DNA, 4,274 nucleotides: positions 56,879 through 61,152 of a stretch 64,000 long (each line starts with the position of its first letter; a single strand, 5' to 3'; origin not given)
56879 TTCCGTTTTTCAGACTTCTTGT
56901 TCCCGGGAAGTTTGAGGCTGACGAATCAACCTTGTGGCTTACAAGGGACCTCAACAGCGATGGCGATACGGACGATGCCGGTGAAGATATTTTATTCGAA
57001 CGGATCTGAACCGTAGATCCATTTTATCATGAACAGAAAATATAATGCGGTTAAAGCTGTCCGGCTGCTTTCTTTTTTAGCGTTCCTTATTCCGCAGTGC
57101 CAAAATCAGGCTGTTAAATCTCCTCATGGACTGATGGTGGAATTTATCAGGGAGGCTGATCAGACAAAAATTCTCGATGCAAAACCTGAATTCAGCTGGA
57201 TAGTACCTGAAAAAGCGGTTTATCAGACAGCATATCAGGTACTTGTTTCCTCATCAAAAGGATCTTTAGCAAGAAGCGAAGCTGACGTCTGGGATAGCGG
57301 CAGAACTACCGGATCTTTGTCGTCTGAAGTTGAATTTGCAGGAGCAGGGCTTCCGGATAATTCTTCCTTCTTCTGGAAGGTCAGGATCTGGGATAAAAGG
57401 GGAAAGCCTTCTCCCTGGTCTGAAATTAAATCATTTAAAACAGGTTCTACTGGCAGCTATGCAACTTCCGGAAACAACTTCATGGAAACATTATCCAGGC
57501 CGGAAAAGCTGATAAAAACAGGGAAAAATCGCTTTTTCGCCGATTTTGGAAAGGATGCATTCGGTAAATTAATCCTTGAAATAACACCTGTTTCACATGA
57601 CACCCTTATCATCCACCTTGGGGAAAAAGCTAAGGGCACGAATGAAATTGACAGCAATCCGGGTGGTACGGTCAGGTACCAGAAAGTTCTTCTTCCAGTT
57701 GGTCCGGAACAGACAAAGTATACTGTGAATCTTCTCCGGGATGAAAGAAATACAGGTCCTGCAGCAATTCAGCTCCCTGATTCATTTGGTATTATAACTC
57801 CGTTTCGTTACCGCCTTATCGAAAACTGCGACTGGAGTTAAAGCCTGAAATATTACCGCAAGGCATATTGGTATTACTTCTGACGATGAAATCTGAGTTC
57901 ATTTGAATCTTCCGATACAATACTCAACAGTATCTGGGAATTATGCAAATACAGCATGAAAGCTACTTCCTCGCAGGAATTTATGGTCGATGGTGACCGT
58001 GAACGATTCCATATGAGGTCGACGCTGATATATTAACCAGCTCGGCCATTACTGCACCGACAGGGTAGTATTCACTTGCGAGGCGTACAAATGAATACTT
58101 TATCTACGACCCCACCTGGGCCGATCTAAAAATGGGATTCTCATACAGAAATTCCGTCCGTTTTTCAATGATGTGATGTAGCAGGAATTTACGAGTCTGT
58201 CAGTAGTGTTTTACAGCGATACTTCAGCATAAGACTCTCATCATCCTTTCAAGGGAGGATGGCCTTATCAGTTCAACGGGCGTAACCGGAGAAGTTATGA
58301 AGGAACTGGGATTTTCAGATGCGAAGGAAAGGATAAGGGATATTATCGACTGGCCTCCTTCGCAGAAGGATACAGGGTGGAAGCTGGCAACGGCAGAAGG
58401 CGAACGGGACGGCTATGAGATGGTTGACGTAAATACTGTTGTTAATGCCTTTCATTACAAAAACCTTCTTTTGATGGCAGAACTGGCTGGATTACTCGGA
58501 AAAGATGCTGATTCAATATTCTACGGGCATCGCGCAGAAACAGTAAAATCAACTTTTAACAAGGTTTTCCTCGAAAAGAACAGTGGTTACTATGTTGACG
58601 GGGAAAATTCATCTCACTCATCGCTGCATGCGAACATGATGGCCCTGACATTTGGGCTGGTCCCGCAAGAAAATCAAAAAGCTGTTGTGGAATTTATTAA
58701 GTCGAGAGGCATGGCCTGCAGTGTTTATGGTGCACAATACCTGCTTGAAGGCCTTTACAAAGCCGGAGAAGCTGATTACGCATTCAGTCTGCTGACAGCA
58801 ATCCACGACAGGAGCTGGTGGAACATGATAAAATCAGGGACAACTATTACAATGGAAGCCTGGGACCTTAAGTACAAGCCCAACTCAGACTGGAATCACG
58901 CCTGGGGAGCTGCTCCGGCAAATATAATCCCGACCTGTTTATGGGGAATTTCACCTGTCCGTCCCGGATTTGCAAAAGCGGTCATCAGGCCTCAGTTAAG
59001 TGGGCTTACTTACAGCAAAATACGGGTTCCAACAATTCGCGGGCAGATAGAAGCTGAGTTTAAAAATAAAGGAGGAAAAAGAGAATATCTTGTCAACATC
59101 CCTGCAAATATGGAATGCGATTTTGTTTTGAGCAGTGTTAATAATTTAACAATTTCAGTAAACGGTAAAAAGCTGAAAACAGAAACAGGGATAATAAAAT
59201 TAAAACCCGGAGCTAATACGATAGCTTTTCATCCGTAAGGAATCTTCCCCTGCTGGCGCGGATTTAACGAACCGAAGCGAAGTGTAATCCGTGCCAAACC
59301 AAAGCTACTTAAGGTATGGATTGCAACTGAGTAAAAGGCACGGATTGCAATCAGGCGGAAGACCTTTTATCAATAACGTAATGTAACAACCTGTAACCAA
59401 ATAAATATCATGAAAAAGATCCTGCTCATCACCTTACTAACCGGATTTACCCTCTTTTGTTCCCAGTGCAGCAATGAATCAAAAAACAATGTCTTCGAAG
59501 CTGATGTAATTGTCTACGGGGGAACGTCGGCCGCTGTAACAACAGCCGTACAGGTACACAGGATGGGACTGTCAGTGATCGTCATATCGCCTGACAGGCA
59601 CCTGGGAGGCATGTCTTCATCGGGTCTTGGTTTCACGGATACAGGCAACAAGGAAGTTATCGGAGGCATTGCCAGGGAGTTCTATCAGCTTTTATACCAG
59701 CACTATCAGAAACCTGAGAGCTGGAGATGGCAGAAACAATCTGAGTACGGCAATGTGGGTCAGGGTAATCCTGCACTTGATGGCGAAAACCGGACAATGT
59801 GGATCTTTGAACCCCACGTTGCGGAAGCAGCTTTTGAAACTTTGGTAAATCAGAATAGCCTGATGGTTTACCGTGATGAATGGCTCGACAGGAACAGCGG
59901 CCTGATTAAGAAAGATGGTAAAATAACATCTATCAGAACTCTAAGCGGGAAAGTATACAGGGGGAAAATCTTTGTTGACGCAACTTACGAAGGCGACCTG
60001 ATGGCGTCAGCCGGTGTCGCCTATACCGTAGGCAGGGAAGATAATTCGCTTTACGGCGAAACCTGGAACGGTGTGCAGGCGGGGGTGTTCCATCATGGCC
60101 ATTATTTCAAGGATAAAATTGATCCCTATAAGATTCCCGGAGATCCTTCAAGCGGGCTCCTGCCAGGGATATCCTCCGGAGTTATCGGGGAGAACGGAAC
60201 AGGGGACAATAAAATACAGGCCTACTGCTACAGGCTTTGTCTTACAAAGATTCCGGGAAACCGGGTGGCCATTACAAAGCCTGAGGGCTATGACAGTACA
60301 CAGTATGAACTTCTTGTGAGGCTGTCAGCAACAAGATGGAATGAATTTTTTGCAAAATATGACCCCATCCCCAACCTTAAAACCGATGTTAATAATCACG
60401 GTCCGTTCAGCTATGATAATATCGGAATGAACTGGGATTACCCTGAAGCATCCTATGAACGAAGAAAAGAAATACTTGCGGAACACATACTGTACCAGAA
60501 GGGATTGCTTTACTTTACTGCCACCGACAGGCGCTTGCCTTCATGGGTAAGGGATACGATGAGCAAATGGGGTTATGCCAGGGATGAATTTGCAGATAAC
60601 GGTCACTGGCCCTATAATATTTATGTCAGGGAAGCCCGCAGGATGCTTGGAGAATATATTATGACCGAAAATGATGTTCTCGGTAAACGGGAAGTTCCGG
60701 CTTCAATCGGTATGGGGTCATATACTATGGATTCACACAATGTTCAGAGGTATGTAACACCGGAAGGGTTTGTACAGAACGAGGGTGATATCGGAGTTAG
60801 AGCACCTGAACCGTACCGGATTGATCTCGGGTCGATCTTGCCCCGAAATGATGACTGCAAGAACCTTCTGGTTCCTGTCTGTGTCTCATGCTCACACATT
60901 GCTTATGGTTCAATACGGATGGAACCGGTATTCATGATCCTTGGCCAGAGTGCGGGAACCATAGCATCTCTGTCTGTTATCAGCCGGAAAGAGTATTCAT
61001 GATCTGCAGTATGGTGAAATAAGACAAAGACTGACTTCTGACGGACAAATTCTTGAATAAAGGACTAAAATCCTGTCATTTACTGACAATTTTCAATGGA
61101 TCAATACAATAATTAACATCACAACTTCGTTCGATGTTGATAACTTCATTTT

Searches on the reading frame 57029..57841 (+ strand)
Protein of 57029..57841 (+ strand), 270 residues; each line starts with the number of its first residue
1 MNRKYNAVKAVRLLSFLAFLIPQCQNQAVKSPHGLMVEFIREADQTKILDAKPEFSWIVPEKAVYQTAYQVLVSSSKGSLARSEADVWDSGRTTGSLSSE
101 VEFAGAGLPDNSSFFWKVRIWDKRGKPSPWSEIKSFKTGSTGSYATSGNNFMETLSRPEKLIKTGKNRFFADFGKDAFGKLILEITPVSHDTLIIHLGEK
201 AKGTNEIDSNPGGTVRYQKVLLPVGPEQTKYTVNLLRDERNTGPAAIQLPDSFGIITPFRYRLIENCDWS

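Call 76: search_protein_families(library=pfam, proteins=[window:57029-57841:+], max_evalue=0.00001)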
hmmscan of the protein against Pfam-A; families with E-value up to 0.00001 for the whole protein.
window:57029-57841:+ (270 aa): 1 family
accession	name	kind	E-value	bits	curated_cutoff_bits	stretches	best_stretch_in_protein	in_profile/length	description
PF25788.1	Ig_Rha78A_N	-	4.9e-23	81.8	27.4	1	44-139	11-102/105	Rha78A-like, N-terminal immunoglobulin domain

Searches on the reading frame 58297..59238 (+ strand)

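Call 76: search_protein_families(library=pfam, proteins=[window:58297-59238:+], max_evalue=0.00001)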
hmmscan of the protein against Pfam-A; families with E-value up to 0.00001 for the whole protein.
window:58297-59238:+ (313 aa): 2 families
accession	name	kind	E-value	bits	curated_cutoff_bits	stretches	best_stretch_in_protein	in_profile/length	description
PF17389.8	Bac_rhamnosid6H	-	6.3e-33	114.9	24.5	1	23-212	157-336/339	Bacterial alpha-L-rhamnosidase 6 hairpin glycosidase domain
PF17390.7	Bac_rhamnosid_C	-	1.1e-11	44.9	22.1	1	217-283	1-68/78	Bacterial alpha-L-rhamnosidase C-terminal domain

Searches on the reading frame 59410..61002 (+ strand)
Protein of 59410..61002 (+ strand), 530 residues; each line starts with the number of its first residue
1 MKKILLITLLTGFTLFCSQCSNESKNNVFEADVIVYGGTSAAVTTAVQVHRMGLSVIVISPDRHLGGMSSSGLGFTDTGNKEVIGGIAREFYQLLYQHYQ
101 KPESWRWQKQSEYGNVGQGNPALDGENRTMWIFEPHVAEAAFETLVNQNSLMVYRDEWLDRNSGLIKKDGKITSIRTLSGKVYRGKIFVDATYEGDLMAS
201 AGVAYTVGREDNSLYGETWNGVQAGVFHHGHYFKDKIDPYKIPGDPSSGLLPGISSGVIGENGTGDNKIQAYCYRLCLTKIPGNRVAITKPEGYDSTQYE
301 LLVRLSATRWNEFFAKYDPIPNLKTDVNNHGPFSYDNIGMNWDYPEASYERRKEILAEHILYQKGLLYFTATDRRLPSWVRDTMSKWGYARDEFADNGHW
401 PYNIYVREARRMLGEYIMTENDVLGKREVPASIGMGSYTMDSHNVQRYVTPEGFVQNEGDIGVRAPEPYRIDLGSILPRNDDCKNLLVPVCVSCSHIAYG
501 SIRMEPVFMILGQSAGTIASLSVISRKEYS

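Call 76: search_protein_families(library=pfam, proteins=[window:59410-61002:+], max_evalue=0.00001)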
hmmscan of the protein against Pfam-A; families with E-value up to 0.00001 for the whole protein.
window:59410-61002:+ (530 aa): 1 family
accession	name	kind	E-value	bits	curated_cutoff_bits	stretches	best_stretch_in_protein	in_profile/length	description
PF12831.13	FAD_oxidored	-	2.3e-101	340.5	27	1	32-524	1-399/416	FAD dependent oxidoreductase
